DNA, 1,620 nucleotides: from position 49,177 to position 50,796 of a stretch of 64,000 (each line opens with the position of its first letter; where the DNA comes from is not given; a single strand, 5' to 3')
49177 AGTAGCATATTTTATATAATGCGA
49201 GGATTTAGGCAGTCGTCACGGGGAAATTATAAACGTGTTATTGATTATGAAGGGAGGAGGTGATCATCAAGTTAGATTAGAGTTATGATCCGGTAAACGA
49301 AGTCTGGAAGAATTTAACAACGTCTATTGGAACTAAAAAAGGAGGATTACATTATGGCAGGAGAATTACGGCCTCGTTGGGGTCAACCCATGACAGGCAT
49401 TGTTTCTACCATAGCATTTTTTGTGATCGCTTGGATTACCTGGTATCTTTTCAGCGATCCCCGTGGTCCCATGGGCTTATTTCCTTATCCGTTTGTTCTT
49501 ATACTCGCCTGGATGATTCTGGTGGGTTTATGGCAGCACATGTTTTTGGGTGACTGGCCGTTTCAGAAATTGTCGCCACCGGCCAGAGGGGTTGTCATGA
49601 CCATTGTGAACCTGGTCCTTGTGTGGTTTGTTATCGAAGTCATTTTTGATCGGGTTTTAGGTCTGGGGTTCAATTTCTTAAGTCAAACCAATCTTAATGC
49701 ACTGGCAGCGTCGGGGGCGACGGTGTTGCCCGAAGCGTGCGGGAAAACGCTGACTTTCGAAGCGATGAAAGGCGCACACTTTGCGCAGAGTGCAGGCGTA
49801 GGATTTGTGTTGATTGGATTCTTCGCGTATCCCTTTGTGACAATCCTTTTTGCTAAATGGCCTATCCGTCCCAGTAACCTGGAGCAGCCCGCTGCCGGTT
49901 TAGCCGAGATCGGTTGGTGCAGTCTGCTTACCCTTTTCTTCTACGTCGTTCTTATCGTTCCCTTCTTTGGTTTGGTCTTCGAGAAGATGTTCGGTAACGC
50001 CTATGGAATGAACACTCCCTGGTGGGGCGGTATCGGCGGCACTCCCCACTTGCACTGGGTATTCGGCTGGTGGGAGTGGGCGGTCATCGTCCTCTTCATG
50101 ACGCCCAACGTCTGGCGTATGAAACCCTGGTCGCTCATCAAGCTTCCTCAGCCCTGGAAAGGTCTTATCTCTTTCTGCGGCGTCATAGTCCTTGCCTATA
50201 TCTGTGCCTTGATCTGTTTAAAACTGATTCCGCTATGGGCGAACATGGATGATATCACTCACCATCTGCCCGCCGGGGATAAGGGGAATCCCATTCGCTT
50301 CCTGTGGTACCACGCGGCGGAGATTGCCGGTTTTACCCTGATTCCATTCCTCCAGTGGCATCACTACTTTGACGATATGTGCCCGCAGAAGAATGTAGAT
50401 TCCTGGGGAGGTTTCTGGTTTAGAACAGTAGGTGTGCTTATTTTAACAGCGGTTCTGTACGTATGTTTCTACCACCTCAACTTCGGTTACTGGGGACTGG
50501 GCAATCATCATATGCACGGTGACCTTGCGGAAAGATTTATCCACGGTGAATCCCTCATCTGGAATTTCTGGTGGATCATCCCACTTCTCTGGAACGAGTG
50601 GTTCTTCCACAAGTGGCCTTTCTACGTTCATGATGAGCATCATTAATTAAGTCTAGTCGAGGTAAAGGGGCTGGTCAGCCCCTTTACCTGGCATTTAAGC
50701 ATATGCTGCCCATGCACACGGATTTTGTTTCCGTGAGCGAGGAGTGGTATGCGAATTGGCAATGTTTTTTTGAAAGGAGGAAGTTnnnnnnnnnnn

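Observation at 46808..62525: Compact PAS-LuxR-regulated module: unknown membrane protein, CoA-transferase, full beta-oxidation set and an ICM-type B12 acyl-CoA mutase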

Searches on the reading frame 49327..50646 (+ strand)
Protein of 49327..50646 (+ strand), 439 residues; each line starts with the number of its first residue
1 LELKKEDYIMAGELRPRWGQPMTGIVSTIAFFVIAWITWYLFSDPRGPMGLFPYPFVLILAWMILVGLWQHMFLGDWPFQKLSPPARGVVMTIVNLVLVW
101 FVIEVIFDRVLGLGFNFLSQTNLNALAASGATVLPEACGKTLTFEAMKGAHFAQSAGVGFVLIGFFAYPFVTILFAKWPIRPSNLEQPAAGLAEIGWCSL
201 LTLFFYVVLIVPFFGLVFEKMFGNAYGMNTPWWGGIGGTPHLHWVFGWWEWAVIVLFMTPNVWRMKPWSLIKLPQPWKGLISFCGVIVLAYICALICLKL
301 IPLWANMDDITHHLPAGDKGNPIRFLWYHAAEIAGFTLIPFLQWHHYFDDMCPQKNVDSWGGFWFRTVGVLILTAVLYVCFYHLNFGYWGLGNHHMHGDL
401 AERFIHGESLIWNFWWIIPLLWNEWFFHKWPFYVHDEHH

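Call 3: search_protein_families(library=pfam, proteins=[window:49327-50646:+])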
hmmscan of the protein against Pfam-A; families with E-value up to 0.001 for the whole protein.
window:49327-50646:+ (439 aa): 0 families

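Call 4: search_protein_families(library=ncbifam, proteins=[window:49327-50646:+])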
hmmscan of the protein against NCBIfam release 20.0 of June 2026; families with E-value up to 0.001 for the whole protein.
window:49327-50646:+ (439 aa): 0 families

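Call 50: find_homologous_proteins(query=window:49354-50646:+, max_evalue=0.00001)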
Query window:49354-50646:+ (430 aa): 363 proteins with E <= 0.00001 among 8000 candidates; the best 120 are listed.
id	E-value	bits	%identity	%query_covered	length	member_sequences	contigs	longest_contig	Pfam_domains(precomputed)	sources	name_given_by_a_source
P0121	0.0e+0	1024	100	100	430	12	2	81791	-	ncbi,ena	-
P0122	8.5e-276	934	90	100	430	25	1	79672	-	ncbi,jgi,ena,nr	ncbi:MAG TPA: hypothetical protein VFG29_06370 [Syntrophales bacterium]|nr:hypothetical protein [Syn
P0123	3.1e-238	810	77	100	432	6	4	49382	-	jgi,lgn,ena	-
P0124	2.8e-235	800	78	100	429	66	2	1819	-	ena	-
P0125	2.0e-234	797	77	100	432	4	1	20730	-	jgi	jgi:amino acid transporter, AAT family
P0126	1.3e-232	791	77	100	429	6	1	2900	-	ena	-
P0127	3.2e-232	790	77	100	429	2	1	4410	-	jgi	-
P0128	1.5e-230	784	77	100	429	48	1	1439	-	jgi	jgi:AAT family amino acid transporter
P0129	9.8e-229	778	75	100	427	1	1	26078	-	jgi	jgi:amino acid transporter, AAT family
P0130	1.2e-228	778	75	100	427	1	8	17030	-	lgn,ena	-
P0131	1.4e-228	778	75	100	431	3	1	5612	-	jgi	jgi:amino acid transporter, AAT family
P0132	2.4e-228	777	74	100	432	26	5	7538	-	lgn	-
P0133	5.4e-228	776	75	100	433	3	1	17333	-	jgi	jgi:amino acid transporter, AAT family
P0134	8.8e-227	772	74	100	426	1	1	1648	-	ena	-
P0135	4.2e-226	770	75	100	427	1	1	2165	-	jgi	-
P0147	3.9e-221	753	73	100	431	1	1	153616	-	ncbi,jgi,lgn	-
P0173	8.6e-215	732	73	100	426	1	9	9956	-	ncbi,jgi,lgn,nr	ncbi:MAG: hypothetical protein JG766_1595 [Desulfacinum sp.]|jgi:AAT family amino acid transporter|n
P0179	6.0e-214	730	68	100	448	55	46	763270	-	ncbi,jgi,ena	ncbi:MAG: hypothetical protein ABSC04_07585 [Syntrophobacteraceae bacterium]|jgi:AAT family amino ac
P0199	5.0e-211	720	72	100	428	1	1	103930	-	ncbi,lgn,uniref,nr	ncbi:hypothetical protein [Thermodesulforhabdus norvegica]|uniref:Amino acid transporter, AAT family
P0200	5.9e-211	720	71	99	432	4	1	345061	-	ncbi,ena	-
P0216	9.6e-209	712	70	98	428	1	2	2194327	-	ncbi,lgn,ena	ncbi:MAG: hypothetical protein WBV23_02215 [Desulfobaccales bacterium]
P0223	3.7e-207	707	67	100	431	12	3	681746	-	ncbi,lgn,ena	-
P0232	1.0e-204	699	70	100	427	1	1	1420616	-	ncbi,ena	-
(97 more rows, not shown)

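Call 51: find_encoding_contigs(protein=P0179, flank=8000, max_places=3)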
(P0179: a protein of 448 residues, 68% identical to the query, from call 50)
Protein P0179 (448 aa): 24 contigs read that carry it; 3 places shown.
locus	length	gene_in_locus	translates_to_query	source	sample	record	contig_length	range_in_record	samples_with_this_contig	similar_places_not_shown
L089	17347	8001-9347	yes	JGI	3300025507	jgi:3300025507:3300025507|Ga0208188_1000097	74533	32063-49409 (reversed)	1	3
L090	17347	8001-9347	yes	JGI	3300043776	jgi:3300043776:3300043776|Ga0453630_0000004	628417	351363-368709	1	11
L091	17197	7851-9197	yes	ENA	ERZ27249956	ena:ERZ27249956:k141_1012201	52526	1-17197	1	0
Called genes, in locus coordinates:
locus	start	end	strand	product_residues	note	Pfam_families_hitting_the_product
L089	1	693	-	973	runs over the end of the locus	PF00675:Peptidase_M16, PF05193:Peptidase_M16_C, PF08367:M16C_assoc, PF22516:PreP_C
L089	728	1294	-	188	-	-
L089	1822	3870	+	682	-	PF03030:H_PPase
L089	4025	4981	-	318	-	PF03308:MeaB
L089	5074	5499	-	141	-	PF02310:B12-binding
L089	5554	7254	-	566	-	PF01642:MM_CoA_mutase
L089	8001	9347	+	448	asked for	-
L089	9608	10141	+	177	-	-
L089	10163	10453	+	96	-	PF02686:GatC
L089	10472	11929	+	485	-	PF01425:Amidase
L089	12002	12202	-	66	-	-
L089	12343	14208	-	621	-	PF19576:Acyltransf_2, PF13444:Acetyltransf_5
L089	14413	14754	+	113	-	PF12840:HTH_20 (weak), PF01022:HTH_5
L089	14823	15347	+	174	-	PF04060:FeS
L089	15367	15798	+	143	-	PF01451:LMWPc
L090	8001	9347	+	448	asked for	-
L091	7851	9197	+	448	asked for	-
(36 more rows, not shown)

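Call 52: find_encoding_contigs(protein=P0199, flank=8000, max_places=2)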
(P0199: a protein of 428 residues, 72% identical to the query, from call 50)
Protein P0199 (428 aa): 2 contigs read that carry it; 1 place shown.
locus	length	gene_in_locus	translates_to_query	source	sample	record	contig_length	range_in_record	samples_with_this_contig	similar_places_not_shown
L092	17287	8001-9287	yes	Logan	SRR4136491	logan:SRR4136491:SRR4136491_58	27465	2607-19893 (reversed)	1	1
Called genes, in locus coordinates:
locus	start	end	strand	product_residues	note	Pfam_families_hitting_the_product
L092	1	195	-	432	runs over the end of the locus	PF25145:NfeD1b_N, PF24961:NfeD_membrane, PF01957:NfeD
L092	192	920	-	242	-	PF03167:UDG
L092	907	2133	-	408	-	PF02441:Flavoprotein, PF04127:DFP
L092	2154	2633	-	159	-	-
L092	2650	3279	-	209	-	PF00753:Lactamase_B, PF12706:Lactamase_B_2 (weak)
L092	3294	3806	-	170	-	PF00881:Nitroreductase, PF14512:TM1586_NiRdase (weak), PF00881:Nitroreductase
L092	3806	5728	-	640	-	PF06480:FtsH_ext, PF00004:AAA, PF07728:AAA_5 (faint), PF17862:AAA_lid_3, PF01434:Peptidase_M41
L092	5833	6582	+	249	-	PF04333:MlaA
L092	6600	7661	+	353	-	PF02277:DBI_PRT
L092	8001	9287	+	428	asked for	-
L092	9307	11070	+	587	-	PF00501:AMP-binding, PF13193:AMP-binding_C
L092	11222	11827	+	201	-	-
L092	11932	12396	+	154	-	PF02085:Cytochrom_CIII, PF14522:Cytochrome_C7 (faint)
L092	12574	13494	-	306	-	PF01739:CheR, PF08242:Methyltransf_12 (faint)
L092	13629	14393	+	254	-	-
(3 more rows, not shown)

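Call 53: find_encoding_contigs(protein=P0216, flank=8000, max_places=2)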
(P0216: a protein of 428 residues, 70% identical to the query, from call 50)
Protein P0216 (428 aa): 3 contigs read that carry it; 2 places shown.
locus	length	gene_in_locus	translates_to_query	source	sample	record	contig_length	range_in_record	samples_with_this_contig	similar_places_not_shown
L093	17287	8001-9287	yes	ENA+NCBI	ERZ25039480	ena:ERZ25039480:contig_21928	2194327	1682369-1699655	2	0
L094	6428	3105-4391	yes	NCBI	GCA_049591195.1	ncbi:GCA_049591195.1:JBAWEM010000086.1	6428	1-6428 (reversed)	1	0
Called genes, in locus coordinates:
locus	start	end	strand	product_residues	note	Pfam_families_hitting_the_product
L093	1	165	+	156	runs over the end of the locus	PF12728:HTH_17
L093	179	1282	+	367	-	PF00589:Phage_integrase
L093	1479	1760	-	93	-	-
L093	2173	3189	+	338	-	PF01380:SIS, PF00571:CBS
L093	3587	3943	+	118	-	PF02635:DsrE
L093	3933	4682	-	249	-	PF03692:CxxCxxCC (weak)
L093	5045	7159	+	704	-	PF00005:ABC_tran, PF13304:AAA_21 (faint), PF00501:AMP-binding, PF14535:AMP-binding_C_2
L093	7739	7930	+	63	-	-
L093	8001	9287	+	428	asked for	-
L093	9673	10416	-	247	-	-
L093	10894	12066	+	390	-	PF13433:Peripla_BP_5, PF13458:Peripla_BP_6, PF01094:ANF_receptor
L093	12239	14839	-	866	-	PF00690:Cation_ATPase_N, PF00122:E1-E2_ATPase, PF00702:Hydrolase, PF13246:Cation_ATPase, PF00689:Cation_ATPase_C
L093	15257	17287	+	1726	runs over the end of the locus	PF11974:bMG3, PF01835:MG2, PF17962:bMG6 (weak), PF07703:A2M_BRD, PF00207:A2M, PF17973:bMG10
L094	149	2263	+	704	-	PF00005:ABC_tran, PF13304:AAA_21 (faint), PF00501:AMP-binding, PF14535:AMP-binding_C_2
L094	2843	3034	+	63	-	-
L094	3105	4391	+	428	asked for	-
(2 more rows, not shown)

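Call 54: find_encoding_contigs(protein=P0173, flank=8000, max_places=2)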
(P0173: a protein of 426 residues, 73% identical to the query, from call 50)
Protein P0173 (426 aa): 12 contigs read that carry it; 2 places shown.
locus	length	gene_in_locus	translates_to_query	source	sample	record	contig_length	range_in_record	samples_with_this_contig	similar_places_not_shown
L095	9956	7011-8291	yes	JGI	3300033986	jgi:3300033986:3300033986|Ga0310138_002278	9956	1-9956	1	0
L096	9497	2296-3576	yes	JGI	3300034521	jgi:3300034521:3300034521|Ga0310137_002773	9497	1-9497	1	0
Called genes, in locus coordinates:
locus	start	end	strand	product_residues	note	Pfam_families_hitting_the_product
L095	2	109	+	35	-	?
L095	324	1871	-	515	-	PF21563:Mcp40H-20_sensor (faint), PF00672:HAMP, PF00015:MCPsignal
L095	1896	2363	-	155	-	PF22113:Mtrc-MtrF_II-IV_dom (weak), PF14522:Cytochrome_C7 (faint), PF13435:Cytochrome_C554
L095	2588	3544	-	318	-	PF03308:MeaB, PF00009:GTP_EFTU (faint)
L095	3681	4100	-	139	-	PF02310:B12-binding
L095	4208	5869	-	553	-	PF01642:MM_CoA_mutase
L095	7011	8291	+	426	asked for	-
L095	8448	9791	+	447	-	PF02515:CoA_transf_3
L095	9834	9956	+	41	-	?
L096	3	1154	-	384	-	?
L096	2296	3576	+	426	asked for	-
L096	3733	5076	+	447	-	PF02515:CoA_transf_3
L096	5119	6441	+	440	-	PF02515:CoA_transf_3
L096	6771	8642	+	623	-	PF00027:cNMP_binding, PF00571:CBS, PF03445:DUF294, PF10335:DUF294_C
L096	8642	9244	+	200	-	PF16473:Rv2179c-like (weak), PF00929:RNase_T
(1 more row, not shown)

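Call 55: find_encoding_contigs(protein=P0232, flank=8000, max_places=2)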
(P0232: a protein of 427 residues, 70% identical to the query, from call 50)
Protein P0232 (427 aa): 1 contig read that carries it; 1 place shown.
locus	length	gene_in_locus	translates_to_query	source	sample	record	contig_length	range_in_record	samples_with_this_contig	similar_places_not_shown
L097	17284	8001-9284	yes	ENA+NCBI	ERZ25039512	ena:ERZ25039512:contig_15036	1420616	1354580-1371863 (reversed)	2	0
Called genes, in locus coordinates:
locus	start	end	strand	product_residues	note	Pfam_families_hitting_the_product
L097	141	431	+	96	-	-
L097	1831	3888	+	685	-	PF03030:H_PPase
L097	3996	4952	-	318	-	PF03308:MeaB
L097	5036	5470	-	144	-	PF02310:B12-binding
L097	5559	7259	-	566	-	PF01642:MM_CoA_mutase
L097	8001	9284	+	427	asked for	-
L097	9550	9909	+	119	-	-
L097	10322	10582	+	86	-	-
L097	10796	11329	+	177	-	-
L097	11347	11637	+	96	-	PF02686:GatC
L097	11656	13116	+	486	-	PF01425:Amidase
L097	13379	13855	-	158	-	PF19576:Acyltransf_2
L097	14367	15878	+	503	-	PF05598:DUF772, PF01609:DDE_Tnp_1, PF13751:DDE_Tnp_1_6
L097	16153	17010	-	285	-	PF03358:FMN_red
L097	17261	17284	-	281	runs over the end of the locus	-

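Call 66: predict_structure(alignment_id=A1)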
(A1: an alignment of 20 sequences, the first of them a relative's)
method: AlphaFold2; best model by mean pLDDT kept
length: 430 residues; sequences in the alignment: 20
mean_pLDDT: 60.2   pTM: 0.59
mean pLDDT of the five models: 60.2, 56.0, 51.7, 48.3, 45.5
residues with pLDDT >= 90: 0; 70-90: 136; 50-70: 148; < 50: 146
segments of 3 or more residues with pLDDT < 50: 41-46, 101-114, 121-133, 139-225, 230-232, 256-258, 378-387
pLDDT, mean of each block of 10 residues (from residue 1): 71 83 76 60 50 60 62 78 73 55 40 51 45 50 44 46 41 41 45 46 47 43 48 55 64 50 60 71 79 77 66 68 70 75 75 77 77 58 47 57 63 74 68
secondary structure, 60 per line:
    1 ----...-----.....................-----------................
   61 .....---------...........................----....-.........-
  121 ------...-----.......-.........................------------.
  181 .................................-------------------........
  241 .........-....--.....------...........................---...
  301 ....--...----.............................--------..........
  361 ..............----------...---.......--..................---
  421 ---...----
elements in order: E5-7 H13-33 H45-65 H75-101 H106-109 H111-119 H135-141 H143-167 H180-213 H233-249 H251-254 H257-261 H268-294 H298-304 H314-342 H351-374 H391-397 H400-417 E424-426

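Call 69: fold_search(model_id=the predicted structure, library=pdb)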
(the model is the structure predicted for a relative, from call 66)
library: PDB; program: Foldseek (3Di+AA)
matches with E <= 10: 391; with E <= 0.001: 0
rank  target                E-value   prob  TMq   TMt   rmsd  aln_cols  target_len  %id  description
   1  6m9t                  4.8e-01  0.08  0.12  0.11  27.2       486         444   11  Crystal structure of EP3 receptor bound to misoprostol-FA (released 2018-12-05)
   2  7xp6_R                5.3e-01  0.28  0.18  0.24  14.1       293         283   13  Cryo-EM structure of a class T GPCR in active state (released 2022-10-12)
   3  7xp4_R                5.5e-01  0.23  0.18  0.23  14.0       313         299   11  Cryo-EM structure of a class T GPCR in apo state (released 2022-10-12)
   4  7cq7_D                7.3e-01  0.08  0.14  0.11  25.6       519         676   12  Structure of the human CLCN7-OSTM1 complex with ADP (released 2020-11-11)
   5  9rsj_A                8.3e-01  0.12  0.17  0.16  22.1       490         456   13  Cryo-EM structure of MATE transporter NorM-VC in complex with doxorubicin (released 2025-11-26)
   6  9p83_R                9.1e-01  0.09  0.13  0.17  21.3       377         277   10  NTSR1-Gi-NTS(8-13) GTP-Bound Complex in the Non-Canonical, AHD Open State (NC-Open-GTP) (released 2026-03-25)
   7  4mlb_A                9.8e-01  0.20  0.24  0.23  18.6       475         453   12  Reverse polarity of binding pocket suggests different function of a MOP superfamily transporter from Pyrococcus furios (released 2013-09-25)
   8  6fv8_B                9.8e-01  0.07  0.14  0.14  22.7       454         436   12  Dimer structure of the MATE family multidrug resistance transporter Aq_128 from Aquifex aeolicus in the outward-facing (released 2019-03-20)
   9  8eit_R                1.1e+00  0.10  0.15  0.19  19.9       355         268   16  Structure of FFAR1-Gq complex bound to DHA (released 2023-05-24)
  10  5xsz                  1.1e+00  0.04  0.10  0.09  27.3       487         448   12  Crystal structure of zebrafish lysophosphatidic acid receptor LPA6 (released 2017-08-16)
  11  4ib4                  1.1e+00  0.10  0.17  0.18  23.2       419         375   10  Crystal structure of the chimeric protein of 5-HT2B-BRIL in complex with ergotamine (released 2013-03-13)
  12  4u15_B                1.2e+00  0.08  0.17  0.17  22.6       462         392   12  M3-mT4L receptor bound to tiotropium (released 2014-11-26)
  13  6bqh                  1.3e+00  0.12  0.19  0.22  21.2       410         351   13  Crystal structure of 5-HT2C in complex with ritanserin (released 2018-02-14)
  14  4u15_A                1.3e+00  0.12  0.20  0.21  23.4       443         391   12  M3-mT4L receptor bound to tiotropium (released 2014-11-26)
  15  8zx4_R                1.3e+00  0.10  0.15  0.20  22.7       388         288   10  LPI-bound GPR55 in complex with G13 (released 2024-11-13)
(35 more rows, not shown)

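Call 74: search_protein_representatives(alignment_id=A1)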
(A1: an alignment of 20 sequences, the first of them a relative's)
Query: 20 sequences, 431 profile positions. Proteins with E-value up to 0.001 (for the whole library): 105; up to 1e-10: 70; up to 1e-30: 30. The best 105 are listed.
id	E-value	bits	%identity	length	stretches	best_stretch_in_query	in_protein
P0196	1.6e-247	837.9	-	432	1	3-430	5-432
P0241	2.3e-132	458.5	-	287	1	101-384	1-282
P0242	6.0e-105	368.2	-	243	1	2-257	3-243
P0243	1.4e-98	347.2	-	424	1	3-430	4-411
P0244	2.9e-92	326.4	-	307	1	3-215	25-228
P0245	4.7e-90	319.1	-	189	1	245-430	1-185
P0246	1.4e-85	304.4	-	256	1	53-296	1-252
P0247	2.2e-84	300.4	-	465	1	2-430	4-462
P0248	1.2e-72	261.7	-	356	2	143-334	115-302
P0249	8.0e-67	242.5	-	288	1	3-138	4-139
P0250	1.6e-66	241.6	-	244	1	1-181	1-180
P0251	9.6e-66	239.0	-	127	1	1-127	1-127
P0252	6.4e-64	233.0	-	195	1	1-130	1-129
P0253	8.6e-62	226.0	-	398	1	1-426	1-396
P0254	2.5e-61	224.5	-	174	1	63-235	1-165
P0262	5.2e-42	160.8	-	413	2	163-427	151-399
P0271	1.0e-28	117.0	-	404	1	4-427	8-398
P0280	6.4e-26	107.8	-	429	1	5-428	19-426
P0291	5.5e-18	81.6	-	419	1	4-424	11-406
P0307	3.9e-12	62.3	-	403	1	12-425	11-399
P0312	6.5e-10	55.0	-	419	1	11-425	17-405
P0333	3.4e-05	39.5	-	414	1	13-425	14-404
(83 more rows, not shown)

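Call 76: search_protein_families(library=pfam, proteins=[P0243, P0247, P0253, P0262, P0271, P0280, P0291, P0307, P0312, P0333], max_evalue=0.1)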
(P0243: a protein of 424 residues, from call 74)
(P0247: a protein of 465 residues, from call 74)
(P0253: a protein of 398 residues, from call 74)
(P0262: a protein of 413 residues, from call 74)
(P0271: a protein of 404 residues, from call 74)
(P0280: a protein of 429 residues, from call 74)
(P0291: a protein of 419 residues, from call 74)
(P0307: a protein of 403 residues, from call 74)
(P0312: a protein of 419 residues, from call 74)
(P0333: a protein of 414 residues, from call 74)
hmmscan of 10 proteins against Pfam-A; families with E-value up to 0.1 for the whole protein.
P0243 (424 aa): 0 families

P0247 (465 aa): 0 families

P0253 (398 aa): 0 families

P0262 (413 aa): 0 families

P0271 (404 aa): 0 families

P0280 (429 aa): 0 families

P0291 (419 aa): 0 families

P0307 (403 aa): 0 families

P0312 (419 aa): 0 families

P0333 (414 aa): 0 families

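Call 79: find_encoding_contigs(protein=P0247, flank=8000, max_places=2)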
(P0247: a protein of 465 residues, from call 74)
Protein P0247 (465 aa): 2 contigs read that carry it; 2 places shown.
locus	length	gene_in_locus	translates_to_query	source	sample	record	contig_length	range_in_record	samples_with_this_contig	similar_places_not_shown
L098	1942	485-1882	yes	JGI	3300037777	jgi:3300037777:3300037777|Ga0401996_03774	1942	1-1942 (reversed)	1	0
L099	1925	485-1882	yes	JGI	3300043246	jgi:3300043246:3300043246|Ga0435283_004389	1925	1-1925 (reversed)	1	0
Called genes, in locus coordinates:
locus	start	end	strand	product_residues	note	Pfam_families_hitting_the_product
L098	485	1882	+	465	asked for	-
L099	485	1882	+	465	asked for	-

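Call 80: find_encoding_contigs(protein=P0243, flank=8000, max_places=2)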
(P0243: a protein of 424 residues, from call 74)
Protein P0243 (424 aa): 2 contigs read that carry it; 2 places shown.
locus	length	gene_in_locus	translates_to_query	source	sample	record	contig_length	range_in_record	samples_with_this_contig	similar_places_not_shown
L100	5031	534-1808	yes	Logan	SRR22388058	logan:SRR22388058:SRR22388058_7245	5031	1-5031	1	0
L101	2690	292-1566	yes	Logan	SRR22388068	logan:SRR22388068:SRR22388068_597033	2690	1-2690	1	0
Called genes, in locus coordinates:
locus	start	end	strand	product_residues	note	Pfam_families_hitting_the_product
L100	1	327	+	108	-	?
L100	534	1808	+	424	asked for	-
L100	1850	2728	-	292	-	PF01734:Patatin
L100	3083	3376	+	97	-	PF00166:Cpn10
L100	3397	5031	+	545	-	?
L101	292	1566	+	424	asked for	-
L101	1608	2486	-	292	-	PF01734:Patatin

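Call 81: find_encoding_contigs(protein=P0271, flank=8000, max_places=2)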
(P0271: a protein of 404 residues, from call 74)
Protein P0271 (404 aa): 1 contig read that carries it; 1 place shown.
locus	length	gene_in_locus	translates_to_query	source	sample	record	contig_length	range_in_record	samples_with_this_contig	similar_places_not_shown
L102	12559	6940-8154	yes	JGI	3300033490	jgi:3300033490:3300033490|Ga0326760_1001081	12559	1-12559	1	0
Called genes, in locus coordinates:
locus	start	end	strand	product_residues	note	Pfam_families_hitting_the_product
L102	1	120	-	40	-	?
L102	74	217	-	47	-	-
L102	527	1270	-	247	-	PF12644:DUF3782, PF07788:PDDEXK_10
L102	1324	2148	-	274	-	PF12146:Hydrolase_4 (faint), PF00561:Abhydrolase_1, PF12697:Abhydrolase_6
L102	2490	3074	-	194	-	PF02596:DUF169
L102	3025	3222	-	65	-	-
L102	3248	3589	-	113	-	-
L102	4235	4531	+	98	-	-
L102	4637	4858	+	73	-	-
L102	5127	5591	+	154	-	PF00750:tRNA-synt_1d (faint)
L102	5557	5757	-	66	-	-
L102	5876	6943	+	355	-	-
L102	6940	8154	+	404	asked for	-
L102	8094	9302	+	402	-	-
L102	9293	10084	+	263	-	PF13386:DsbD_2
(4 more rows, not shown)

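Call 82: find_encoding_contigs(protein=P0280, flank=8000, max_places=2)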
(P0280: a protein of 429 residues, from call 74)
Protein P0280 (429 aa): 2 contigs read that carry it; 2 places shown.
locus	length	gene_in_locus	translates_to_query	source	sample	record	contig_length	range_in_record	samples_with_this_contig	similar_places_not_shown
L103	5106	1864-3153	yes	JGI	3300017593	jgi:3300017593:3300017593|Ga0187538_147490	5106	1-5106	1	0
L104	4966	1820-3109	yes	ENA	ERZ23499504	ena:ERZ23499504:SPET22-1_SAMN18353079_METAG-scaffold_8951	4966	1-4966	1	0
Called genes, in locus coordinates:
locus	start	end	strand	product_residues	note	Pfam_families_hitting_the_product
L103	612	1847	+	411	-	-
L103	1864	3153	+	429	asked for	-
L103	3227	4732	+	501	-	PF00989:PAS, PF13188:PAS_8, PF08448:PAS_4, PF13426:PAS_9, PF00989:PAS, PF08448:PAS_4, PF13426:PAS_9, PF05763:DUF835, +1 more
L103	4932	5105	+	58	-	?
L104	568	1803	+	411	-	-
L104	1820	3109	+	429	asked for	-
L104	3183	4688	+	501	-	PF00989:PAS, PF13188:PAS_8, PF08448:PAS_4, PF13426:PAS_9, PF00989:PAS, PF08448:PAS_4, PF13426:PAS_9, PF05763:DUF835, +1 more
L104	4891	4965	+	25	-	?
